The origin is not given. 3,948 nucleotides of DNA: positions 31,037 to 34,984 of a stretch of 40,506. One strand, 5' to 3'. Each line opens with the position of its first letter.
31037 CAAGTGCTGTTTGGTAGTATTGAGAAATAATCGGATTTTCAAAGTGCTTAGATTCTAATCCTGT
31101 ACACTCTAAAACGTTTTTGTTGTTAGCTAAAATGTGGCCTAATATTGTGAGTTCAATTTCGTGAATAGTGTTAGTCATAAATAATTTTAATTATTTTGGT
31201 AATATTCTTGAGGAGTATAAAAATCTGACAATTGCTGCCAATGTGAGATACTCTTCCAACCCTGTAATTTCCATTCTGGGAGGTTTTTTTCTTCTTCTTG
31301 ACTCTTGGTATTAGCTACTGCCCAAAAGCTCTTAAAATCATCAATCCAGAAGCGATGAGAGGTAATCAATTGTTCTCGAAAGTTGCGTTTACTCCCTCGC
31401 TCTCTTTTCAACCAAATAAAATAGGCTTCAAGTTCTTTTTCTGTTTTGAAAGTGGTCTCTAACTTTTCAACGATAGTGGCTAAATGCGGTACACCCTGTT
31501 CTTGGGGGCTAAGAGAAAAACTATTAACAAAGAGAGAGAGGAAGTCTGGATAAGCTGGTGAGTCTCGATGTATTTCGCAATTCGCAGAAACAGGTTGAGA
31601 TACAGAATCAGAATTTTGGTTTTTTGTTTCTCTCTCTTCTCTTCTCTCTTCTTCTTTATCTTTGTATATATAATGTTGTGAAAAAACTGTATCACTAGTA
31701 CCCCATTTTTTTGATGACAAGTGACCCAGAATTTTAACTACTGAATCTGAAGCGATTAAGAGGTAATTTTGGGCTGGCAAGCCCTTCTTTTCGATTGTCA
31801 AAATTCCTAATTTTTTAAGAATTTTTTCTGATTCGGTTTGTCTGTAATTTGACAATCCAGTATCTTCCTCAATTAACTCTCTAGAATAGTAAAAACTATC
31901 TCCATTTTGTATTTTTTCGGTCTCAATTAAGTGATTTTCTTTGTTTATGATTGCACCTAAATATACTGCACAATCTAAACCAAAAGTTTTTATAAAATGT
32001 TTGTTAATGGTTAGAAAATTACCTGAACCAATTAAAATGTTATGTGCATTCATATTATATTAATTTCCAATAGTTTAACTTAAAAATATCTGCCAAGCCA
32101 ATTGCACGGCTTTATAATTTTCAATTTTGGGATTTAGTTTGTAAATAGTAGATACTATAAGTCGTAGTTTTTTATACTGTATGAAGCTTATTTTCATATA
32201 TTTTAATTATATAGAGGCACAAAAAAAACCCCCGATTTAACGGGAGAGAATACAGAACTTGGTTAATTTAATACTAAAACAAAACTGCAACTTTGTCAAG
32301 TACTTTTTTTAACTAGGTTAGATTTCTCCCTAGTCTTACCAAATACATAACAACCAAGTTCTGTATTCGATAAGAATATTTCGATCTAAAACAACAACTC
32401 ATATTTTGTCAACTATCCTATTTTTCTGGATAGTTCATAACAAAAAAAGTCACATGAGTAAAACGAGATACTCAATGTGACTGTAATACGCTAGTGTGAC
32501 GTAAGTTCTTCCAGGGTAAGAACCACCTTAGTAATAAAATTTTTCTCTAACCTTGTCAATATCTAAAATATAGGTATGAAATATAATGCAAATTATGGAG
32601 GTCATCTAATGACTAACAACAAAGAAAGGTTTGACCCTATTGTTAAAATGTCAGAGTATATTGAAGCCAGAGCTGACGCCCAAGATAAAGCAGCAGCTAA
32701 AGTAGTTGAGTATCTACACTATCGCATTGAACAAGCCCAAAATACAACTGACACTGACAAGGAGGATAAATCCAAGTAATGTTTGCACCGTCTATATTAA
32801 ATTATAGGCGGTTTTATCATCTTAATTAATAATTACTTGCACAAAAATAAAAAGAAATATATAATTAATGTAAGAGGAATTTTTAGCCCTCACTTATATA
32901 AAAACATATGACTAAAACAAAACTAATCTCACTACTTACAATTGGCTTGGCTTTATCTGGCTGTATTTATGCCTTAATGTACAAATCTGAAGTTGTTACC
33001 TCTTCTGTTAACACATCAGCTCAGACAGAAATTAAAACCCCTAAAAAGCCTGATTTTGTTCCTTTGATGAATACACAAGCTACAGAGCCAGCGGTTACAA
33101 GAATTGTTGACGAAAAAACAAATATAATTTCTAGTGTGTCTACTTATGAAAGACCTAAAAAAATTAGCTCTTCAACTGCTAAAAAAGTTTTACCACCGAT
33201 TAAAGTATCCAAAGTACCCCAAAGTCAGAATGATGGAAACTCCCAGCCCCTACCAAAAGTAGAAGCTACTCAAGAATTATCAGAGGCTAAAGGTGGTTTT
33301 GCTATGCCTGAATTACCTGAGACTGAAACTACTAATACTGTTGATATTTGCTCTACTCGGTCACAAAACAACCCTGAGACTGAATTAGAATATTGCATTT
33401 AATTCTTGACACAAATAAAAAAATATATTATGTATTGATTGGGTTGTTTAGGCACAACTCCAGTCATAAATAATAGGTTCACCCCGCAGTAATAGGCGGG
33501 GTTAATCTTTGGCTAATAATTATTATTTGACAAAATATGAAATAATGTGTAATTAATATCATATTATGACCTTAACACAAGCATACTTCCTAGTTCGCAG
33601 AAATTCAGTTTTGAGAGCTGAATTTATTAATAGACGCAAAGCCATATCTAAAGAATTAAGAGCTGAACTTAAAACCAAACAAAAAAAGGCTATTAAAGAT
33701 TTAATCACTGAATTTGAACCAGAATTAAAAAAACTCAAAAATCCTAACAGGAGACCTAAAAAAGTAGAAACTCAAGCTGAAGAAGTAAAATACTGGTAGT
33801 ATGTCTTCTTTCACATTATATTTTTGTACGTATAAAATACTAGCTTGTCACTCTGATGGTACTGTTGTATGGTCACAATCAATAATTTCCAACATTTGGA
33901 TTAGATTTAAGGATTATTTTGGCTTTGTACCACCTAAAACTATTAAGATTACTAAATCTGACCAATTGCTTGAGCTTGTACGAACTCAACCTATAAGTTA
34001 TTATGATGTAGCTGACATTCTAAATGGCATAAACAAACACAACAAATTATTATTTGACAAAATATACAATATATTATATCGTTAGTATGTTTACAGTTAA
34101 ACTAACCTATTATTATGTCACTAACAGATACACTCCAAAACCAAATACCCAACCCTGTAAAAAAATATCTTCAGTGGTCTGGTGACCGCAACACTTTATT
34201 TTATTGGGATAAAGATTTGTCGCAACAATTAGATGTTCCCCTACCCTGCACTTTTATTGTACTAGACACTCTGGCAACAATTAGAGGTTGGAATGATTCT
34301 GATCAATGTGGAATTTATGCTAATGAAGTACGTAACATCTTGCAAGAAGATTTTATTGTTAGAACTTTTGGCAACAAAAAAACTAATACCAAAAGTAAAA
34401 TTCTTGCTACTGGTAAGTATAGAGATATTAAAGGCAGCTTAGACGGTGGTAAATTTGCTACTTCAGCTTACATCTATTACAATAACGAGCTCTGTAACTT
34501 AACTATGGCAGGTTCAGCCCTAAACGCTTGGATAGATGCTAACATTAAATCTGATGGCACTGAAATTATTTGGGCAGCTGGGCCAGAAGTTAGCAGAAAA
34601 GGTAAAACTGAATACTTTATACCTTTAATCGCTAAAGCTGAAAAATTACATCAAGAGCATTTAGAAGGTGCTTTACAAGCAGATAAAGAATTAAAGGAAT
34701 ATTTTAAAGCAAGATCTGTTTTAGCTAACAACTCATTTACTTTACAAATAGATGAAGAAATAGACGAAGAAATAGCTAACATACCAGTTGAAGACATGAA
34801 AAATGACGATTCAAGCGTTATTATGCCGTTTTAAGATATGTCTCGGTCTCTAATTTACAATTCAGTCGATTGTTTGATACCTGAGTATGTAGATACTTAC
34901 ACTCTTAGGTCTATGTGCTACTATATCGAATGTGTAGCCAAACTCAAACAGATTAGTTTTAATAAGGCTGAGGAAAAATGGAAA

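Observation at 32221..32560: Three leftward promoter-terminator mini-units stacked in front of the 29-kb leftward operon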

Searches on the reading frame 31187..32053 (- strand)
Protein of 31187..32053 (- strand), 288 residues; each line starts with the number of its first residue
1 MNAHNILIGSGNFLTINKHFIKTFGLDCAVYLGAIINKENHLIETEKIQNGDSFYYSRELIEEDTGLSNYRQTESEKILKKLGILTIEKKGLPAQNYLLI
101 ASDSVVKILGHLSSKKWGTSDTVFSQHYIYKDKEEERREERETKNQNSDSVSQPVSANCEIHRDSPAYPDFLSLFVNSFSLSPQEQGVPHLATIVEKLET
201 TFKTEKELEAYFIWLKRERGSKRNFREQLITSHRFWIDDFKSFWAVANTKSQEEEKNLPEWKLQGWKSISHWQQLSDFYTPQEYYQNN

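Call 10: search_protein_families(library=phrogs, proteins=[window:31187-32053:-], max_evalue=0.01)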
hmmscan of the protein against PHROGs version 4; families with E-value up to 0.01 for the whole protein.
window:31187-32053:- (288 aa): 4 families
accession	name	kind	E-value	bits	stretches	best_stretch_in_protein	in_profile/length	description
phrog_9773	-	DNA, RNA and nucleotide metabolism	1.4e-06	29.2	1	46-157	42-145/288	replication initiation O-like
phrog_1347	-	unknown function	3.6e-06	27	1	44-128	36-119/417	-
phrog_428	-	DNA, RNA and nucleotide metabolism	8.7e-05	22.8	1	8-134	85-198/455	replication initiation protein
phrog_678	-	DNA, RNA and nucleotide metabolism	0.0074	16.9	1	51-189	81-182/346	replication initiation O-like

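Call 11: search_protein_families(library=pfam, proteins=[window:31187-32053:-], max_evalue=0.01)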
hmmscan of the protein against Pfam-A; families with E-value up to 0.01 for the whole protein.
window:31187-32053:- (288 aa): 0 families

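Call 12: find_related_loci(query=window:31187-32053:-, collection=viral_contigs, flank=4000)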
Query window:31187-32053:- (288 aa) in viral_contigs; peptide patterns used: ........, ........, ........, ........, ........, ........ (x = any residue, [..] = any of these).
6 stretches matched a pattern, but none encodes a relative of the query by tblastn (E <= 1e-3).

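Call 14: find_homologous_proteins(query=window:31187-32053:-)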
Query window:31187-32053:- (288 aa): 3 proteins with E <= 0.001 among 660 candidates.
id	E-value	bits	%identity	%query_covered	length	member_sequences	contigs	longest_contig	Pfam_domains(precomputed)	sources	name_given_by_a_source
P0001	4.3e-191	651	100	100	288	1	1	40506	-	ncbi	-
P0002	6.9e-49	185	58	66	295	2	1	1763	-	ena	-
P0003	7.9e-43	165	54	50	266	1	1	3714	-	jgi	jgi:hypothetical protein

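Call 15: find_encoding_contigs(protein=P0002, flank=5000)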
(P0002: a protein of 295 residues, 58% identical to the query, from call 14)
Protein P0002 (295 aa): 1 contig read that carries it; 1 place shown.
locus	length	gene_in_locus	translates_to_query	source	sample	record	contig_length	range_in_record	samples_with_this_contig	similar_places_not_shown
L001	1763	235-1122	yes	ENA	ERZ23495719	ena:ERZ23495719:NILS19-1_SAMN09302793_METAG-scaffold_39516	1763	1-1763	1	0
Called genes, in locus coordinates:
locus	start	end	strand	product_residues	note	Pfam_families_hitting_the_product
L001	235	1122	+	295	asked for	-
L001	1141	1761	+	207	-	?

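Call 16: find_encoding_contigs(protein=P0003, flank=5000)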
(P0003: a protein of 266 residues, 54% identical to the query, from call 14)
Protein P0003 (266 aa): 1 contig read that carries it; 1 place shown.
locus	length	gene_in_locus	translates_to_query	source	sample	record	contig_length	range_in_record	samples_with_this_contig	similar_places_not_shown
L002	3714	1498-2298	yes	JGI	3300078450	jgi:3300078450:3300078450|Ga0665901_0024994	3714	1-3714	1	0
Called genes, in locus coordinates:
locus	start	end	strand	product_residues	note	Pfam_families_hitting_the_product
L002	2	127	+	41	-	?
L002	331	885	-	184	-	-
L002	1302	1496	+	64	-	-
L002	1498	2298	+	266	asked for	-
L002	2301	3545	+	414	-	PF00772:DnaB (weak), PF03796:DnaB_C, PF13481:AAA_25 (weak)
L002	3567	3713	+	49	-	?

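Call 17: find_encoding_contigs(protein=P0001, flank=1000)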
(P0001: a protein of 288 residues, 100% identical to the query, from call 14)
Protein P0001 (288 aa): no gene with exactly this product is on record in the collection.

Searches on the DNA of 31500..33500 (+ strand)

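Call 4: search_dna_similar(query=window:31900-32900:+, collection=phages, mode=distant, max_rows=40)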
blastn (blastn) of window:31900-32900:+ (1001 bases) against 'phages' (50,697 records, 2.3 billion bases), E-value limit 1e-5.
No match.

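Call 5: search_rna_families(source=window, start=31500, end=33500, threshold=evalue, max_evalue=10, show_alignments=3)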
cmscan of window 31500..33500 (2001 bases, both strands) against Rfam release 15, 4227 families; matches with E-value up to 10: 8.
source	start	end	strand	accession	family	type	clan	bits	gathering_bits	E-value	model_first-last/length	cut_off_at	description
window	32396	32511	-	RF02841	Ref70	Gene; sRNA;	-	23.6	115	0.31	1-122/122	no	Enterococcus sRNA 70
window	32247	32369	-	RF03940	MIR9563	Gene; miRNA;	-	20.7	90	0.91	1-127/127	no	MIR9563 microRNA precursor family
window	32335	32374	-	RF04149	MIR447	Gene; miRNA;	-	16.9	200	1.9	1-236/236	no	MIR447 microRNA precursor family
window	33160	33333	-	RF02694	RalA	Gene; sRNA;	-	15.7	170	1.9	1-179/179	no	RalR antitoxin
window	33059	33151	+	RF00377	snoU6-53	Gene; snRNA; snoRNA; CD-box;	-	15.5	36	4.9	1-110/110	no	Small nucleolar RNA U6-53/MBII-28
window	31528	31685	-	RF02995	IMES-5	Gene; sRNA;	-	15.3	96.1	7.9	1-150/150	no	IMES-5 RNA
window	31516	31667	+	RF00690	MIR408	Gene; miRNA;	-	15.2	64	2.8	1-126/126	no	MIR408 microRNA precursor family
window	31743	31784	-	RF01833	astro_FSE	Cis-reg; frameshift_element;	-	12.8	70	5.5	1-55/55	no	ribosomal frameshift site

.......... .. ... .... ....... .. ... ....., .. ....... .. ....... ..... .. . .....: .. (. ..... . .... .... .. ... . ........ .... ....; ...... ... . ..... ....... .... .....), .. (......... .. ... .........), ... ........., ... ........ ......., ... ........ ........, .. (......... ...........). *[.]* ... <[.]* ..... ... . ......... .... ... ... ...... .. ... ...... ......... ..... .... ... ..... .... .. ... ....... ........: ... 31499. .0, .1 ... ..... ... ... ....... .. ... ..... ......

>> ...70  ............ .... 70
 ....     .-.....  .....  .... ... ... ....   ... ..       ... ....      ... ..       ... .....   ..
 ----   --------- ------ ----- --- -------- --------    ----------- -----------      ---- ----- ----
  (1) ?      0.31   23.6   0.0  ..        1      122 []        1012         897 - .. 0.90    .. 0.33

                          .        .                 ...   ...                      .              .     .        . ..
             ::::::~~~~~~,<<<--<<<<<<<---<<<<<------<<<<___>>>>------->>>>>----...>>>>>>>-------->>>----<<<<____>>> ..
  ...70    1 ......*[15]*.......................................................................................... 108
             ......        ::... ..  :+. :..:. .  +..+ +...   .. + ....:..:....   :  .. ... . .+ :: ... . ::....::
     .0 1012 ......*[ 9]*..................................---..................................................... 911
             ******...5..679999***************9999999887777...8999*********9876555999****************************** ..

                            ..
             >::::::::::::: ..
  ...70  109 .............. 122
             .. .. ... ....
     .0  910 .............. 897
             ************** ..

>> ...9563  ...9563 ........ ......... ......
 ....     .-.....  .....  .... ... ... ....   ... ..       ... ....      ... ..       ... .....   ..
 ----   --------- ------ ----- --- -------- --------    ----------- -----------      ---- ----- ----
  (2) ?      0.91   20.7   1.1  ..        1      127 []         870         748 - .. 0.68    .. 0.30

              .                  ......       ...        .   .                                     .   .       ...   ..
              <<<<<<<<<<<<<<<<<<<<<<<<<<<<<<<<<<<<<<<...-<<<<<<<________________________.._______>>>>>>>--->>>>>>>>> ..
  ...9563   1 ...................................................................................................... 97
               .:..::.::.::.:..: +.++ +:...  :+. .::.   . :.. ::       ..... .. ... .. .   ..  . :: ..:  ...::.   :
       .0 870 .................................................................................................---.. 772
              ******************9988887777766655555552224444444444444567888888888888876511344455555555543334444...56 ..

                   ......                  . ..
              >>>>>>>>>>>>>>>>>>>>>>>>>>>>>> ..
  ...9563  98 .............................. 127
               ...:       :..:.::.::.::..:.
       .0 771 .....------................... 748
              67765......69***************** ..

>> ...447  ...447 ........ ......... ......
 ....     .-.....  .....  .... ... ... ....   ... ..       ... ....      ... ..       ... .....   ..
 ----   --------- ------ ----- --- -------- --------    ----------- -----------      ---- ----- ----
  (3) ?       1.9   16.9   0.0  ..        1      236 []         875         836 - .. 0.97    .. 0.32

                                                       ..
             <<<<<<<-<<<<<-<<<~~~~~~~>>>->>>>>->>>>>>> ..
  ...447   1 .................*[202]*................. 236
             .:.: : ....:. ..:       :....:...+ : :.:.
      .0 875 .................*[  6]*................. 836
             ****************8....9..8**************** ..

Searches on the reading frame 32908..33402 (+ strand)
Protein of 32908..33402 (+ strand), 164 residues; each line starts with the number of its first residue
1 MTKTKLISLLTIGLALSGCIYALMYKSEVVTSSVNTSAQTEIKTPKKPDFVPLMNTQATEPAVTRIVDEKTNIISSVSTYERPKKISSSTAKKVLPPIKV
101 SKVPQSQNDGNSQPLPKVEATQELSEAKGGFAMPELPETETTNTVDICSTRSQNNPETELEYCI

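Call 10: search_protein_families(library=phrogs, proteins=[window:32908-33402:+], max_evalue=0.01)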
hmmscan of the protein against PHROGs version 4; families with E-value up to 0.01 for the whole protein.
window:32908-33402:+ (164 aa): 0 families

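Call 11: search_protein_families(library=pfam, proteins=[window:32908-33402:+], max_evalue=0.01)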
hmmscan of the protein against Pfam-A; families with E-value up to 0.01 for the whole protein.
window:32908-33402:+ (164 aa): 0 families

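Call 95: find_homologous_proteins(query=window:32908-33402:+, max_evalue=0.001)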
Query window:32908-33402:+ (164 aa): 1 proteins with E <= 0.001 among 180 candidates.
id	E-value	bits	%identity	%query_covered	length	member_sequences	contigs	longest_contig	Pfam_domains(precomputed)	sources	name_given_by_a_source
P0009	6.8e-97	339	100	100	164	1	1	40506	-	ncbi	-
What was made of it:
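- Tried and rejected: The lipoprotein search found only itself (call 95).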

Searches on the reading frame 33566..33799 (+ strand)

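Call 10: search_protein_families(library=phrogs, proteins=[window:33566-33799:+], max_evalue=0.01)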
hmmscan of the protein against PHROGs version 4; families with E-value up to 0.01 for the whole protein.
window:33566-33799:+ (77 aa): 0 families

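Call 11: search_protein_families(library=pfam, proteins=[window:33566-33799:+], max_evalue=0.01)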
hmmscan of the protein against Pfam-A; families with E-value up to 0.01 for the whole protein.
window:33566-33799:+ (77 aa): 1 family
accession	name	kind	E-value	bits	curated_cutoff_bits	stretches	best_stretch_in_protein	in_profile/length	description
PF15188.11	CCDC-167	-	0.00011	22.8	27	1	12-63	17-67/84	Coiled-coil domain-containing protein 167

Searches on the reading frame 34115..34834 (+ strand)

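Call 10: search_protein_families(library=phrogs, proteins=[window:34115-34834:+], max_evalue=0.01)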
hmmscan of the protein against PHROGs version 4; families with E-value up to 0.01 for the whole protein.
window:34115-34834:+ (239 aa): 1 family
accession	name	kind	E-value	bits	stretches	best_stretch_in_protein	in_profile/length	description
phrog_6706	-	unknown function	6.9e-33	115.6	1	12-199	10-195/225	-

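Call 11: search_protein_families(library=pfam, proteins=[window:34115-34834:+], max_evalue=0.01)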
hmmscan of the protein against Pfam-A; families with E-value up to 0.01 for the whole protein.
window:34115-34834:+ (239 aa): 0 families
